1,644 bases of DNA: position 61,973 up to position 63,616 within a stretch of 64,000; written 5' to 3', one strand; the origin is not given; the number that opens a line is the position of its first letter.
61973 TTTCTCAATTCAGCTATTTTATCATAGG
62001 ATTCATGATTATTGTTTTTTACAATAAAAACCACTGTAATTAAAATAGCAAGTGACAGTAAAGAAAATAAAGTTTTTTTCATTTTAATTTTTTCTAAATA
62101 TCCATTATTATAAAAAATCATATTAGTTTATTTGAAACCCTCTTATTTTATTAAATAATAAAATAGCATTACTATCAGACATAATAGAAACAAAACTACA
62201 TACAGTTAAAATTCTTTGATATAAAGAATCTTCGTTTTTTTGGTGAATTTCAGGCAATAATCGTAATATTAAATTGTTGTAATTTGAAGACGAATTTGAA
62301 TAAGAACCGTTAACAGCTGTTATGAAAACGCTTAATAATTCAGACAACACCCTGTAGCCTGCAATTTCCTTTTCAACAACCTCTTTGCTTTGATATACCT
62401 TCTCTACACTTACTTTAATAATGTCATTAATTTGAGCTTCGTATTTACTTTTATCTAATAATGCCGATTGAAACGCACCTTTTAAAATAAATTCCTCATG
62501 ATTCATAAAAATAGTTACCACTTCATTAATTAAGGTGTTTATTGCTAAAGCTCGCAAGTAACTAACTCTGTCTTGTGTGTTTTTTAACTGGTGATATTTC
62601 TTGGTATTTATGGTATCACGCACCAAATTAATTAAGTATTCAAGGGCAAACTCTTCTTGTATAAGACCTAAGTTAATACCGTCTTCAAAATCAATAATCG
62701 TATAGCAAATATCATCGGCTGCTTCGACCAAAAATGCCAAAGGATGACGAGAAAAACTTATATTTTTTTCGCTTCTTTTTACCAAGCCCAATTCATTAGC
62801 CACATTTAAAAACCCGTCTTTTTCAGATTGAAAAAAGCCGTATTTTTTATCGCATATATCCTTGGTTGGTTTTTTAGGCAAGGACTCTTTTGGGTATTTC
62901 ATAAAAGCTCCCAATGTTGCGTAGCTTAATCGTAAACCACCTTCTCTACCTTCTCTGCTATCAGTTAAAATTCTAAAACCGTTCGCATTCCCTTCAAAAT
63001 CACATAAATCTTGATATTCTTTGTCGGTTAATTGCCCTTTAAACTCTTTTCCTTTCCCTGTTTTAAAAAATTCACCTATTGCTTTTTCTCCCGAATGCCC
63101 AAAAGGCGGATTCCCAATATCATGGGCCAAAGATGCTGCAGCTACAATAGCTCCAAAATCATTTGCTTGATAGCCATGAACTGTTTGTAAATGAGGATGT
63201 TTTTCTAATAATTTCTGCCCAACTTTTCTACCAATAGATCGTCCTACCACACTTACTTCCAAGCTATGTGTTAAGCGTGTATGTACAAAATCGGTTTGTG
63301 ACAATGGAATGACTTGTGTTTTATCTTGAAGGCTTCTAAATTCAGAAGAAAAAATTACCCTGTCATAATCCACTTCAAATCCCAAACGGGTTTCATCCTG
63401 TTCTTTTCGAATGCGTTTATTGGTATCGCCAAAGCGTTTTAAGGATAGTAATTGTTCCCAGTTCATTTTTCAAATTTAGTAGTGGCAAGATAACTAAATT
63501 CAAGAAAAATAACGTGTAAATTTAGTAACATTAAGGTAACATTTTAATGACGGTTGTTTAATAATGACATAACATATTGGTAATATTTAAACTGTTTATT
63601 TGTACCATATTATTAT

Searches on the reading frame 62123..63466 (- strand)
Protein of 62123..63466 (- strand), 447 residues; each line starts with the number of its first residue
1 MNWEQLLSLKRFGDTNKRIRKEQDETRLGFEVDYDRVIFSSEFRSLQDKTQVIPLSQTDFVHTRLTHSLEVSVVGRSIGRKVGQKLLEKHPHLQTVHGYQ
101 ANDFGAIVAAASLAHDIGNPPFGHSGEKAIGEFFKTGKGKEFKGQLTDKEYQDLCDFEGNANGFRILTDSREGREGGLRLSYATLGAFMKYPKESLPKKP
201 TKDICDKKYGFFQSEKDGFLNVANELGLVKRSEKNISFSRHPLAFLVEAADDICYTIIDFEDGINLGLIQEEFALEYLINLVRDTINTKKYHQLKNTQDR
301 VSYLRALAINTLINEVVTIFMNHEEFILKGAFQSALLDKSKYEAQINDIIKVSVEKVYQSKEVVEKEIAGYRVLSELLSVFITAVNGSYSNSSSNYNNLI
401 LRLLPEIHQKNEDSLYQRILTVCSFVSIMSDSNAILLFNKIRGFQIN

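Call 59: find_encoding_contigs(protein=window:62123-63466:-, flank=10000, max_places=3)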
Protein window:62123-63466:- (447 aa): 7 contigs read that carry it; 3 places shown.
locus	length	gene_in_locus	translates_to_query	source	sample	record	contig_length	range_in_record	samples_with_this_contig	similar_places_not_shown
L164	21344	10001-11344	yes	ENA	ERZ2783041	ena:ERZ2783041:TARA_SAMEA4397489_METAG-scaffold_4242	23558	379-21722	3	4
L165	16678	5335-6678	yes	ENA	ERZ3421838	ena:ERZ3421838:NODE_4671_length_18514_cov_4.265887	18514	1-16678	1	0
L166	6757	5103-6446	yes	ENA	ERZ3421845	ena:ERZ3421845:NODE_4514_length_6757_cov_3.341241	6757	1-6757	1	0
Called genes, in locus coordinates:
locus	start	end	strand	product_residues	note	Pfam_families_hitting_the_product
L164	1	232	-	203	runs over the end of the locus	?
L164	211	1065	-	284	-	PF00528:BPD_transp_1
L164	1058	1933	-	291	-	PF00528:BPD_transp_1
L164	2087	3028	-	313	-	PF12849:PBP_like_2, PF01547:SBP_bac_1 (weak), PF12727:PBP_like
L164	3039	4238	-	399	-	PF07396:Porin_O_P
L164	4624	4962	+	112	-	-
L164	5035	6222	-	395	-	PF28492:Beta_helix_4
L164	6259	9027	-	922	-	PF13620:CarboxypepD_reg, PF13715:CarbopepD_reg_2, PF07715:Plug, PF00593:TonB_dep_Rec_b-barrel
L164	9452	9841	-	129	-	PF13620:CarboxypepD_reg, PF13715:CarbopepD_reg_2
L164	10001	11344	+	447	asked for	PF01966:HD (weak)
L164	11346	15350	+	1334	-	PF15902:Sortilin-Vps10 (faint), PF02225:PA, PF02412:TSP_3, PF18962:Por_Secre_tail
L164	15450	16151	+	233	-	PF25788:Ig_Rha78A_N (faint)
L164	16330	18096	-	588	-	PF13292:DXP_synthase_N, PF00456:Transketolase_N (weak), PF00676:E1_dh (weak), PF13292:DXP_synthase_N, PF02779:Transket_pyr, PF02780:Transketolase_C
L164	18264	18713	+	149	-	PF00383:dCMP_cyt_deam_1, PF14437:MafB19-deam, PF14439:Bd3614-deam (weak)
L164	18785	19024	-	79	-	-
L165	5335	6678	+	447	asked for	PF01966:HD (weak)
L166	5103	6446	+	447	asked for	PF01966:HD (weak)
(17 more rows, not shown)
